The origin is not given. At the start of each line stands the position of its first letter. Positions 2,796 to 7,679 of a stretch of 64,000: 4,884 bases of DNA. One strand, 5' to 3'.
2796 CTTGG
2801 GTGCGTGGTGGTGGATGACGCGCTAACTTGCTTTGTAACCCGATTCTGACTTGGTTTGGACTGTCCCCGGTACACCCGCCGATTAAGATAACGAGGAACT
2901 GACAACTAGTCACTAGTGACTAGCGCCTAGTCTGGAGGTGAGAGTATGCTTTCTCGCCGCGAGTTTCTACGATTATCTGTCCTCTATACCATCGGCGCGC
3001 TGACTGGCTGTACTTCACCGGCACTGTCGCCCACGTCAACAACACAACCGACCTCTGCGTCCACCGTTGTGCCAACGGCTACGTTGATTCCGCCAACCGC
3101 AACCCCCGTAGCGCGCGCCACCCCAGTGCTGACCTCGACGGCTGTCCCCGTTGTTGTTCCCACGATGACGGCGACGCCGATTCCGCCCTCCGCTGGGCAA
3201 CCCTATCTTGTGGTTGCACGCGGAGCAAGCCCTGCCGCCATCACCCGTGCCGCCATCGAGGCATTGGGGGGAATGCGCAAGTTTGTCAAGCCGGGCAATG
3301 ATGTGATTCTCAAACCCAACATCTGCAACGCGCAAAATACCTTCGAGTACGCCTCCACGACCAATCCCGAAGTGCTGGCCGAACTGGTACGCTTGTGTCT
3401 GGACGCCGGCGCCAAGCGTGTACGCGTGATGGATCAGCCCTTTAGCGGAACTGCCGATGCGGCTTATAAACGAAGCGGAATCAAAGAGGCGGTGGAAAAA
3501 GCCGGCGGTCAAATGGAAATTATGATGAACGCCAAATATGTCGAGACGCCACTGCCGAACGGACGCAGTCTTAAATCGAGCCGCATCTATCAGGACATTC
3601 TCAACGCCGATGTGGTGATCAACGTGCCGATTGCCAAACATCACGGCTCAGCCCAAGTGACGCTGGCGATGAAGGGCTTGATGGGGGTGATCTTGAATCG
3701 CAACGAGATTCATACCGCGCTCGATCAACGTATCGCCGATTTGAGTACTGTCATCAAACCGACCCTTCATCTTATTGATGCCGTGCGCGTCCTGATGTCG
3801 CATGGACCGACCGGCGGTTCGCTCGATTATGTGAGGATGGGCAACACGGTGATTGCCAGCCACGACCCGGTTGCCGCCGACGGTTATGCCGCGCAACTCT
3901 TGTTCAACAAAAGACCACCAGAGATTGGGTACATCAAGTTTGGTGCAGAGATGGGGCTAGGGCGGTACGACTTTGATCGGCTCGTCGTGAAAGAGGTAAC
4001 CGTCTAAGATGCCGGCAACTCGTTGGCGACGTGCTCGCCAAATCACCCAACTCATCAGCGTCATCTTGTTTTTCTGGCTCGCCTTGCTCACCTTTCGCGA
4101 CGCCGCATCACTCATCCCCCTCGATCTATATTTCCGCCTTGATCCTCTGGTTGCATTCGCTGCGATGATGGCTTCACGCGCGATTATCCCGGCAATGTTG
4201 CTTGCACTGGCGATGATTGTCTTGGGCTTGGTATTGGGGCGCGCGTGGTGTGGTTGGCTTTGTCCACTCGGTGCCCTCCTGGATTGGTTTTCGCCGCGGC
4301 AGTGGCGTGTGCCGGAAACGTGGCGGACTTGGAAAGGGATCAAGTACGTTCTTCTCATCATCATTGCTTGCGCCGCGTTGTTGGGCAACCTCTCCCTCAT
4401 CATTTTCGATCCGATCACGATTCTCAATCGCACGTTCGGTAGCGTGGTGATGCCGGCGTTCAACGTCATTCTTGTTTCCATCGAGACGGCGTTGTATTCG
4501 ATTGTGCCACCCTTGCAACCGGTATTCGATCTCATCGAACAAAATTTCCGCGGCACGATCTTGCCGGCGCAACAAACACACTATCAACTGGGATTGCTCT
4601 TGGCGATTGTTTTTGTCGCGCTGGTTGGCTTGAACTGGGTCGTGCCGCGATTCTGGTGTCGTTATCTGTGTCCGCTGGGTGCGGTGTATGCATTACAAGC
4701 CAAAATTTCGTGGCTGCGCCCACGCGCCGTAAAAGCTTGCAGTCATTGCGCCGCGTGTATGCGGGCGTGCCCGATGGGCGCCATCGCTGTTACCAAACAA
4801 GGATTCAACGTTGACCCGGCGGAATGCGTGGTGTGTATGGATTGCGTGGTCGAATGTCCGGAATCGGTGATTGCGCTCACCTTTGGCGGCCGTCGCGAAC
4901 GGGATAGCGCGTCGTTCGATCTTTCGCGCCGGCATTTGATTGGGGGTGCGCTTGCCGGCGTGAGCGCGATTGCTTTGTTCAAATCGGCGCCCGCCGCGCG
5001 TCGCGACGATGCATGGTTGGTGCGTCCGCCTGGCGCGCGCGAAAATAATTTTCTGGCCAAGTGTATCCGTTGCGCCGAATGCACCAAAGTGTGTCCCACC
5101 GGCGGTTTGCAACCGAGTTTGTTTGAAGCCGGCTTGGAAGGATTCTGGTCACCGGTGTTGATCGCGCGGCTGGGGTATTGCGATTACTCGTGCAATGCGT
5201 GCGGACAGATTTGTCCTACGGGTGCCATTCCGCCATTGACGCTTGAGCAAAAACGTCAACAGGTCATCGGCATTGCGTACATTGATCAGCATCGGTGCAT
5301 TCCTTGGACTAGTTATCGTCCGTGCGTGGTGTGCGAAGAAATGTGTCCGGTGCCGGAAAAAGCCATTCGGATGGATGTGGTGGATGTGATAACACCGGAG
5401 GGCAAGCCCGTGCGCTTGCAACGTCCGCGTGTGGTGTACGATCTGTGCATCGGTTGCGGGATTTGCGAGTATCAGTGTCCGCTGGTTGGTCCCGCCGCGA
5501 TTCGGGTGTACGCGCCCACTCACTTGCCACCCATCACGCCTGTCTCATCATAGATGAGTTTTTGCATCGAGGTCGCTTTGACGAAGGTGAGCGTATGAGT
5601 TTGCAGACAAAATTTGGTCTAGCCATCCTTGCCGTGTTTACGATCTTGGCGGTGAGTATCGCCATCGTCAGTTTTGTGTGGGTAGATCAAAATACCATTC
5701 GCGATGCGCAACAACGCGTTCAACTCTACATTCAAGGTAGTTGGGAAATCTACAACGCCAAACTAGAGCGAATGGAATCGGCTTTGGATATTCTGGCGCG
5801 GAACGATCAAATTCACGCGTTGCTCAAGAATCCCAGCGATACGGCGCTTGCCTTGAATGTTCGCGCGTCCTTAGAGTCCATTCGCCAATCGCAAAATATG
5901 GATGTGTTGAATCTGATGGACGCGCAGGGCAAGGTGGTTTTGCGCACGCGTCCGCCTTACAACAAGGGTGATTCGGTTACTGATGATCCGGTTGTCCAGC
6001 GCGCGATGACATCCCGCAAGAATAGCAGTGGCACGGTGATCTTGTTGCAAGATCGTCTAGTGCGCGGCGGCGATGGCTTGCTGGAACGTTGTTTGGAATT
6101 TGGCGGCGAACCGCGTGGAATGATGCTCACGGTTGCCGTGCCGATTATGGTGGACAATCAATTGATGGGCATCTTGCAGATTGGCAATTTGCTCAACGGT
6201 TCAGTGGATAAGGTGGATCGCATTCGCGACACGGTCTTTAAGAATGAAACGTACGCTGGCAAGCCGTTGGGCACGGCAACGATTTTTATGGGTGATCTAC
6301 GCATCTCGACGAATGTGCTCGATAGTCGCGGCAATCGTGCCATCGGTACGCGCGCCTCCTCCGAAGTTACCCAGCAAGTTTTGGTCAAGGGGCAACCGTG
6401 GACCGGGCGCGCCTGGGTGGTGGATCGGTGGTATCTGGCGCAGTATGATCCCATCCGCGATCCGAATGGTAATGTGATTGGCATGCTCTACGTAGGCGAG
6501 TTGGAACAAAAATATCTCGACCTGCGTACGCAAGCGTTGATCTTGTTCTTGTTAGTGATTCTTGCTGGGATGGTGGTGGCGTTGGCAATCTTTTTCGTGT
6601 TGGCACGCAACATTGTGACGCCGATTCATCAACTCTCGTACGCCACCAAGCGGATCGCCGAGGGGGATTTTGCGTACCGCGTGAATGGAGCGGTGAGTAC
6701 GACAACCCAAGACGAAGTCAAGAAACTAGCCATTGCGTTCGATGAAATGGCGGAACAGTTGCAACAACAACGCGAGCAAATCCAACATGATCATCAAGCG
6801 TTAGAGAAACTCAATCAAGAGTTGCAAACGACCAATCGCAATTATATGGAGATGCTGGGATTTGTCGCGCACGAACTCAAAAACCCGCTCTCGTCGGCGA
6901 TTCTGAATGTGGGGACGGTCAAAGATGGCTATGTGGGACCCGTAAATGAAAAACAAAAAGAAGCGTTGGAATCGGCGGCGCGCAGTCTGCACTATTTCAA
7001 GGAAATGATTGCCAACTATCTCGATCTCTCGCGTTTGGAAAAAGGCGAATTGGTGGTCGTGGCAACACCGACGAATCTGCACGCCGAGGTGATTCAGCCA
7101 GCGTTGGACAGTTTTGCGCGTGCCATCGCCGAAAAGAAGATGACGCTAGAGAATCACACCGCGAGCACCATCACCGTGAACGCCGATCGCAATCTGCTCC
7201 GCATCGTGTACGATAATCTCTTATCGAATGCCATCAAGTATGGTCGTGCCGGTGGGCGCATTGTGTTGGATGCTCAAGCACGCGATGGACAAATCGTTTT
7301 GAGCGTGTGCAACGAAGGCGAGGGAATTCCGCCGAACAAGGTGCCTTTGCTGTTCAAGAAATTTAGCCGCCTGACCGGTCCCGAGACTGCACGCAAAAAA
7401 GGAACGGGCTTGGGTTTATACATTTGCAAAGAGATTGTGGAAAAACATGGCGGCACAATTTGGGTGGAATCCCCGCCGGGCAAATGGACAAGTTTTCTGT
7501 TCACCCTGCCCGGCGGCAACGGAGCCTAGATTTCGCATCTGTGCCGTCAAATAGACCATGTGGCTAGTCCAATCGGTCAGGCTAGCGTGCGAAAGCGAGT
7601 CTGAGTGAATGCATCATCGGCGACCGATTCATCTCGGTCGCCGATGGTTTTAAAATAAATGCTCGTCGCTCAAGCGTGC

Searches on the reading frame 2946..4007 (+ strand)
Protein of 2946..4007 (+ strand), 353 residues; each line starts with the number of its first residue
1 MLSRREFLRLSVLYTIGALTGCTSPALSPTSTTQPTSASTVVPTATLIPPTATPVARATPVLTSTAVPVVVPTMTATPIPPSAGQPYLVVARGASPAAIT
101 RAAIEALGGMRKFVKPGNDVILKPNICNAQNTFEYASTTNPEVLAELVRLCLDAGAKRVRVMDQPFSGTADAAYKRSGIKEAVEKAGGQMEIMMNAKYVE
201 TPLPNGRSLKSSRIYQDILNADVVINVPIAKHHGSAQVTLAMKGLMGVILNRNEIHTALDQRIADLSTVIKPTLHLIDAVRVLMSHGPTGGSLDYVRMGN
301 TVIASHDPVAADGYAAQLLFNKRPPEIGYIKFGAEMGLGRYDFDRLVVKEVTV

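Call 40: search_protein_families(library=pfam, proteins=[window:2946-4007:+], max_evalue=0.01)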
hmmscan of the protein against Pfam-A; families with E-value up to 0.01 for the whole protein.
window:2946-4007:+ (353 aa): 1 family
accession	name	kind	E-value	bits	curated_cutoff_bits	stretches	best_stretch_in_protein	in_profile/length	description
PF04015.17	DUF362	-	1.3e-48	166.1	24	1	120-316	1-199/200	Domain of unknown function (DUF362)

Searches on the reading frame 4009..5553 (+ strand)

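Call 40: search_protein_families(library=pfam, proteins=[window:4009-5553:+], max_evalue=0.01)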
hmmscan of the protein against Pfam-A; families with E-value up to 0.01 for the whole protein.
window:4009-5553:+ (514 aa): 12 families
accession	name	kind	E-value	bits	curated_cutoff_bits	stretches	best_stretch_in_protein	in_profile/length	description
PF12838.12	Fer4_7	-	1.4e-17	64.4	27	4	244-286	2-51/52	4Fe-4S dicluster domain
PF13187.11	Fer4_9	-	8.6e-16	58.2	27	3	351-407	1-52/52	4Fe-4S dicluster domain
PF12801.12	Fer4_5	-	4.5e-15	55.8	22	2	62-96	5-39/48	4Fe-4S binding domain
PF13237.11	Fer4_10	-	4.7e-14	52.5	25.5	2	242-284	7-53/53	4Fe-4S dicluster domain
PF12837.12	Fer4_6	-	2.5e-12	46.5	25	3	473-491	2-20/24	4Fe-4S binding domain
PF00037.32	Fer4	-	2.3e-11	43.5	21.1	2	474-491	2-19/24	4Fe-4S binding domain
PF13484.11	Fer4_16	-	8.9e-11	42.8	30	0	351-369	1-19/66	4Fe-4S double cluster binding domain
PF14697.11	Fer4_21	-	1.1e-07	32.3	35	1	243-288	7-57/59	4Fe-4S dicluster domain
PF13534.11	Fer4_17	-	1.6e-06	29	22.2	0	439-491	5-57/61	4Fe-4S dicluster domain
PF13183.11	Fer4_8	-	5.5e-05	24.1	27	0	478-493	3-18/68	4Fe-4S dicluster domain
PF12797.12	Fer4_2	-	0.00014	22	24.5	1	472-491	2-21/22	4Fe-4S binding domain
PF12800.12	Fer4_4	-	0.00074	20.1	24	1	478-491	2-15/17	4Fe-4S binding domain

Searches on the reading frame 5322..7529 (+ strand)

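Call 40: search_protein_families(library=pfam, proteins=[window:5322-7529:+], max_evalue=0.01)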
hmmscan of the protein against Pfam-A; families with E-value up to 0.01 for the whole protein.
window:5322-7529:+ (735 aa): 11 families
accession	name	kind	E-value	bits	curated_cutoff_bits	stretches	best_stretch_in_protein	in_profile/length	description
PF17202.10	sCache_3_3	-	3.1e-31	108.3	28.8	1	292-402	4-104/107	Single cache domain 3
PF02518.31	HATPase_c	-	1.6e-28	99.7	26.4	1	622-730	2-108/111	Histidine kinase-, DNA gyrase B-, and HSP90-like ATPase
PF17201.10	Cache_3-Cache_2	-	1.4e-22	80.8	27.7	1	317-401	100-190/299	Cache 3/Cache 2 fusion domain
PF00512.31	HisKA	-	4.7e-13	49.4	26.9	1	510-575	4-66/66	His Kinase A (phospho-acceptor) domain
PF00672.30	HAMP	-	1.1e-12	48.5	25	1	426-482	1-53/53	HAMP domain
PF17203.10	sCache_3_2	-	6.5e-11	42.9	28.4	1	317-396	52-129/140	Single cache domain 3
PF14827.12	dCache_3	-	9.3e-07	29.1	25.7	1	150-295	25-148/239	Double sensory domain of two-component sensor kinase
PF02743.24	dCache_1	-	1.6e-05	25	45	1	145-287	23-148/240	Cache domain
PF13581.12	HATPase_c_2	-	2.3e-05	24.8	27.4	1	624-708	30-111/127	Histidine kinase-like ATPase domain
PF01408.29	GFO_IDH_MocA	-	0.00043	21.4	24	1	545-619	35-107/120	Oxidoreductase family, NAD-binding Rossmann fold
PF03999.17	MAP65_ASE1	-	0.0033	16.6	26.9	1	424-510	166-251/477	Microtubule associated protein (MAP65/ASE1 family)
